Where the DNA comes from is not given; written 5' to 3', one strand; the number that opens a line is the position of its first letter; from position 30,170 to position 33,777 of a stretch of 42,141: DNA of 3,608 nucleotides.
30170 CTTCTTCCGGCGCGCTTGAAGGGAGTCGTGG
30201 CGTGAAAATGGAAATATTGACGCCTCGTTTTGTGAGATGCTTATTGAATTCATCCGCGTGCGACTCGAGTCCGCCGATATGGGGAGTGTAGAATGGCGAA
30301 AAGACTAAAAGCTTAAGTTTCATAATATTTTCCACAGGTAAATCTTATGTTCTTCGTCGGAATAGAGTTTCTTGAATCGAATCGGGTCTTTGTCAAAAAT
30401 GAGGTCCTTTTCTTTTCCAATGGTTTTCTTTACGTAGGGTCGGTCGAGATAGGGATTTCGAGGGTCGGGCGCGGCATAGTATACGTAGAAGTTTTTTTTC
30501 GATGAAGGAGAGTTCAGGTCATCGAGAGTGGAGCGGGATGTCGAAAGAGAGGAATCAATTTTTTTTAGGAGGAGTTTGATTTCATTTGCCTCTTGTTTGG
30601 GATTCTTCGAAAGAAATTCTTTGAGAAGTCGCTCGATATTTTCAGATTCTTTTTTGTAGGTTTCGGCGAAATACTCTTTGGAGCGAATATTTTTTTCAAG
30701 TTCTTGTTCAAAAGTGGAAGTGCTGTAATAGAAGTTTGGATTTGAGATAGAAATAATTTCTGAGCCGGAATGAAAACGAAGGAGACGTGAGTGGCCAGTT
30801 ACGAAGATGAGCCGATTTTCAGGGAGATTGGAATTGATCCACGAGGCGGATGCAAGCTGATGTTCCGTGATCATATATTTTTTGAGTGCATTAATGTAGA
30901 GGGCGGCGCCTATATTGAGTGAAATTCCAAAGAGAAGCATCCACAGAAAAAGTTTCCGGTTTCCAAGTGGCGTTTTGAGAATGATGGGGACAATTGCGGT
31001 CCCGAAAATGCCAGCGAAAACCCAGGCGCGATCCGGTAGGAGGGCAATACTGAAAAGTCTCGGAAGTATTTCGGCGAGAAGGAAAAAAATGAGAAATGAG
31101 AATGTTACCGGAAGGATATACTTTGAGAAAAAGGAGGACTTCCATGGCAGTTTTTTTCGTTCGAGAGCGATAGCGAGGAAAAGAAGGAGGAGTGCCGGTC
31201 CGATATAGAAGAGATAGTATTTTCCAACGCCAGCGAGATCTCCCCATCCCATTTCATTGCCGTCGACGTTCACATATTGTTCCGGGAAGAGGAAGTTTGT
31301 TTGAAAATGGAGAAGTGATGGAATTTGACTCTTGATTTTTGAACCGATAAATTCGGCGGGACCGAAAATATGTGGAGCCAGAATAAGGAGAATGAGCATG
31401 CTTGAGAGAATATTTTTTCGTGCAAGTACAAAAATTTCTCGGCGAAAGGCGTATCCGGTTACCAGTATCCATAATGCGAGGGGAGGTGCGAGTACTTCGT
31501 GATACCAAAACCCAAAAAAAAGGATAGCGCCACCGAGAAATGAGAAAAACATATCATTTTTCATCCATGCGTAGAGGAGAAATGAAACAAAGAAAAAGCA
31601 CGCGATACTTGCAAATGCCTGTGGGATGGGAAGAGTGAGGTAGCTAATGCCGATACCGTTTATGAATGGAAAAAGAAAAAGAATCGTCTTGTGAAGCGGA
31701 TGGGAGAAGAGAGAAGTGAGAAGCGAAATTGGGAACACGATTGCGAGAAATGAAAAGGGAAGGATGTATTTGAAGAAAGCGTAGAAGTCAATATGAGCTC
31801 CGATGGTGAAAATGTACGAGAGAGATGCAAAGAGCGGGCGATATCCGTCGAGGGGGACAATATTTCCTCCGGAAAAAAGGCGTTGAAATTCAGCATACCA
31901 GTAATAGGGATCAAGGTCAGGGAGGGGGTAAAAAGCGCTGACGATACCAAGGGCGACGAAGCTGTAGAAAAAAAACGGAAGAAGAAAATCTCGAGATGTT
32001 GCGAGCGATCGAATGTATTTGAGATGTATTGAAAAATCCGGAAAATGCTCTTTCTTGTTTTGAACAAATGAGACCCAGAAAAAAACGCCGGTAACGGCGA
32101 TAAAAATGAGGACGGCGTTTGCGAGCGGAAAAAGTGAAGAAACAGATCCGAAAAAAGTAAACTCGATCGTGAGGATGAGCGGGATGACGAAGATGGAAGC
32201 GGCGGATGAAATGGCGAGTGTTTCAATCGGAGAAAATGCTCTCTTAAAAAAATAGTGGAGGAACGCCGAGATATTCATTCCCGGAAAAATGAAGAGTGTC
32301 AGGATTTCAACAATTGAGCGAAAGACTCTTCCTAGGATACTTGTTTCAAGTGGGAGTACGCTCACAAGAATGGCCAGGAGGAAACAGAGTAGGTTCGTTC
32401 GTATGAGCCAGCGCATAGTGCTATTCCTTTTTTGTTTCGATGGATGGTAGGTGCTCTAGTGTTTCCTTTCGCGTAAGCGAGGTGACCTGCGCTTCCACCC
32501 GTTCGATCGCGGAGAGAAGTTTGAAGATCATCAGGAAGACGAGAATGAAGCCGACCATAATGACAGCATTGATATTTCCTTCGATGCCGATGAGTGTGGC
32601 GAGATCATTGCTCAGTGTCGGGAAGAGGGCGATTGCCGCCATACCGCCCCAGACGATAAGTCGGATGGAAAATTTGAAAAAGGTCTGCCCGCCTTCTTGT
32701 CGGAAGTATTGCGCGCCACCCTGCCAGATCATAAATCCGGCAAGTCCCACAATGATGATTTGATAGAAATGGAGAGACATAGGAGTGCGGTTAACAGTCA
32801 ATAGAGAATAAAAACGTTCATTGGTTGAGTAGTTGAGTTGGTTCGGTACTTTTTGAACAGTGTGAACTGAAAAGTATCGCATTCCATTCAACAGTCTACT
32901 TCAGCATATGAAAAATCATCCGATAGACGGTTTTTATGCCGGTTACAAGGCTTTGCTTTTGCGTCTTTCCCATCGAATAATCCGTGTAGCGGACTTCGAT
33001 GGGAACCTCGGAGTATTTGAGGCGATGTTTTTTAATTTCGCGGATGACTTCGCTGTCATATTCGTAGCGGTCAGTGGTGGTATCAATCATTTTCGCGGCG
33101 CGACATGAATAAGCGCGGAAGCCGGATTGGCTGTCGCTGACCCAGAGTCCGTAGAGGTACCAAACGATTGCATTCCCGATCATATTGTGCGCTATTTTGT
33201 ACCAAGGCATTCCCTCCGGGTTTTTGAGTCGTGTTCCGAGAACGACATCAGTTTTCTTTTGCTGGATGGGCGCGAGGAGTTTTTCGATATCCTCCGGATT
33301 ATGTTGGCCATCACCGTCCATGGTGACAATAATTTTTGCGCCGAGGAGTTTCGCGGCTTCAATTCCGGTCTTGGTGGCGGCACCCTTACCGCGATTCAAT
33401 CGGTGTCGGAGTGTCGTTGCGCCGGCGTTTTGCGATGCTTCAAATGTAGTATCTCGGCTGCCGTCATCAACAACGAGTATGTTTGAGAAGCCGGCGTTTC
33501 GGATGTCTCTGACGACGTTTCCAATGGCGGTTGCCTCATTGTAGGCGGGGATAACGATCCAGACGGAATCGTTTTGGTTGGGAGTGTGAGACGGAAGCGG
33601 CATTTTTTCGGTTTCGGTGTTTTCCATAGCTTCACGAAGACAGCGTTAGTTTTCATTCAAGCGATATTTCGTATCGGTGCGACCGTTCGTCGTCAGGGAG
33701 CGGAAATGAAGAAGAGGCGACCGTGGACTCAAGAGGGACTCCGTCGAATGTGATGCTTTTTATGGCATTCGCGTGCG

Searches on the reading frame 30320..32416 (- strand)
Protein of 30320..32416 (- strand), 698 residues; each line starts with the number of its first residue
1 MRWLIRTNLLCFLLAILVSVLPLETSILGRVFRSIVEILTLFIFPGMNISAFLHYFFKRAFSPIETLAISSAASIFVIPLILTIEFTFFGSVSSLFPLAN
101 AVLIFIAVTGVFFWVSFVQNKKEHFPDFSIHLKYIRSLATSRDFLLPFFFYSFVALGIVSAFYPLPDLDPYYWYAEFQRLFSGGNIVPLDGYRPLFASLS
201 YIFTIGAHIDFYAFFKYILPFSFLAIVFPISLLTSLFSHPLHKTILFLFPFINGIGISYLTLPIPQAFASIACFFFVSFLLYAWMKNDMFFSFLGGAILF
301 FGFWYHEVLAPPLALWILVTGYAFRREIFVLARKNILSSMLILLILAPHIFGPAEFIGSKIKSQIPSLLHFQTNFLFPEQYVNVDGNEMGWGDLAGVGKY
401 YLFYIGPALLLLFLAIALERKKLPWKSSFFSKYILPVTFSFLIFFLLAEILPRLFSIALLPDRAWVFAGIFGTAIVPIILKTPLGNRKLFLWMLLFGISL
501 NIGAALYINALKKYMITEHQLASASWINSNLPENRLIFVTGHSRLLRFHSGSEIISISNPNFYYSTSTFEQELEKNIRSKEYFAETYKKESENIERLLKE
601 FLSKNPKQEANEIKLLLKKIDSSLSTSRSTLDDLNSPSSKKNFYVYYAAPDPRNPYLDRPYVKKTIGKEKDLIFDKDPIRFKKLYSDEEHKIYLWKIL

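Call 4: search_protein_families(library=pfam, proteins=[window:30320-32416:-])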
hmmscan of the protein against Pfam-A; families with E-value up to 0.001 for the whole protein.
window:30320-32416:- (698 aa): 0 families

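Call 71: search_protein_families(library=pfam, proteins=[window:30320-32416:-], max_evalue=1)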
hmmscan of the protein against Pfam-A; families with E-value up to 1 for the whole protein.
window:30320-32416:- (698 aa): 1 family
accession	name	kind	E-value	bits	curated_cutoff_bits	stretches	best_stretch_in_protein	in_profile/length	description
PF12642.13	TpcC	-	0.11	12.8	27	1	559-642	107-193/231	Conjugative transposon protein TcpC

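Call 79: search_protein_families(library=ncbifam, proteins=[window:30320-32416:-], max_evalue=0.01)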
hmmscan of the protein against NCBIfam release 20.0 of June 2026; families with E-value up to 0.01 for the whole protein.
window:30320-32416:- (698 aa): 0 families

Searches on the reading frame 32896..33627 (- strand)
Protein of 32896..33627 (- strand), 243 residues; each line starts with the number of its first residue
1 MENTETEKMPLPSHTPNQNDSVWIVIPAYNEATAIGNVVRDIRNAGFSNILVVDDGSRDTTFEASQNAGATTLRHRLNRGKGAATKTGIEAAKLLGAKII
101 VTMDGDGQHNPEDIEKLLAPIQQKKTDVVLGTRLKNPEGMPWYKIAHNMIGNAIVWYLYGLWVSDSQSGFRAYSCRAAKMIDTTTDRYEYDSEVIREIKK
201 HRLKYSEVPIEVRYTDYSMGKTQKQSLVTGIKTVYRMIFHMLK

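Call 4: search_protein_families(library=pfam, proteins=[window:32896-33627:-])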
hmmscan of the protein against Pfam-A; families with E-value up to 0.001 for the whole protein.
window:32896-33627:- (243 aa): 3 families
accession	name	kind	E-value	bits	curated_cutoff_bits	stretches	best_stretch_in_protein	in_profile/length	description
PF00535.33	Glycos_transf_2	-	1.3e-25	90.7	23.3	1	24-178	2-164/168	Glycosyl transferase family 2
PF13641.12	Glyco_tranf_2_3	-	3.2e-06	27.8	27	1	22-129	3-119/230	Glycosyltransferase like family 2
PF13704.12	Glyco_tranf_2_4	-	1.2e-05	26.2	27.5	1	30-86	2-58/98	Glycosyl transferase family 2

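Call 79: search_protein_families(library=ncbifam, proteins=[window:32896-33627:-], max_evalue=0.01)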
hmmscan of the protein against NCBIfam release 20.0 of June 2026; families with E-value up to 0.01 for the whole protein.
window:32896-33627:- (243 aa): 17 families
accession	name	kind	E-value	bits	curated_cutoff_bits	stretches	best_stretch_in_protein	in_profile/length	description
NF058614.1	PPMAGASynPpgS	equivalog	1.2e-48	165.6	370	1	22-238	2-220/226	polyprenyl-phospho-N-acetylgalactosaminyl synthase PpgS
TIGR04182.1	glyco_TIGR04182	equivalog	7e-37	127.4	325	1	22-239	2-215/293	S-layer glycoprotein N-glycosyltransferase AglJ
NF041391.1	DPhHxTase_Halo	equivalog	2.3e-18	66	375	1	28-231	3-199/213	dolichyl-phosphate hexose transferase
NF007986.1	PRK10714.1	equivalog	7.6e-13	48.2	529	1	20-238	6-223/316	undecaprenyl-phosphate 4-deoxy-4-formamido-L-arabinose transferase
NF041875.1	EPS_EpsD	equivalog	1.4e-12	47.6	370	1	24-152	3-138/325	exopolysaccharide biosynthesis glycosyltransferase EpsD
NF010496.0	PRK13915.1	equivalog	6.8e-11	41.8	262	1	18-124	29-145/307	glucosyl-3-phosphoglycerate synthase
NF047588.1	GlcsyltransPgfSStrep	equivalog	8.4e-11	41.6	500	1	23-186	4-172/308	glycosyltransferase PgfS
TIGR03965.1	mycofact_glyco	equivalog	1.3e-10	40.8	280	1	12-129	67-187/467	mycofactocin biosynthesis glycosyltransferase MftF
TIGR03937.1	PgaC_IcaA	equivalog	2.6e-10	39.8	422.3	1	13-124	38-153/407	poly-beta-1,6-N-acetyl-D-glucosamine synthase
TIGR03469.1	HpnB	hypoth_equivalog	3.2e-10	39.6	379.25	1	15-129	39-168/386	hopene-associated glycosyltransferase HpnB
TIGR04283.1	glyco_like_mftF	equivalog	2.3e-09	37.2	182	1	24-121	3-97/221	TIGR04283 family arsenosugar biosynthesis glycosyltransferase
NF047683.1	TeichurnBiosyTuaG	equivalog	5.2e-07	29.6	400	1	18-126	4-116/252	teichuronic acid biosynthesis protein TuaG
NF041865.1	EpsU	equivalog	1.3e-06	27.7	700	1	15-114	34-140/394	exopolysaccharide biosynthesis GT2 family glycosyltransferase EpsU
NF007482.0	PRK10073.1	equivalog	3.7e-05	22.9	423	1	17-129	3-118/334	glycosyltransferase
NF045692.1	OglycostaseCruG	equivalog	4.8e-05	22.5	600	1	13-128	34-159/386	2'-O-glycosyltransferase CruG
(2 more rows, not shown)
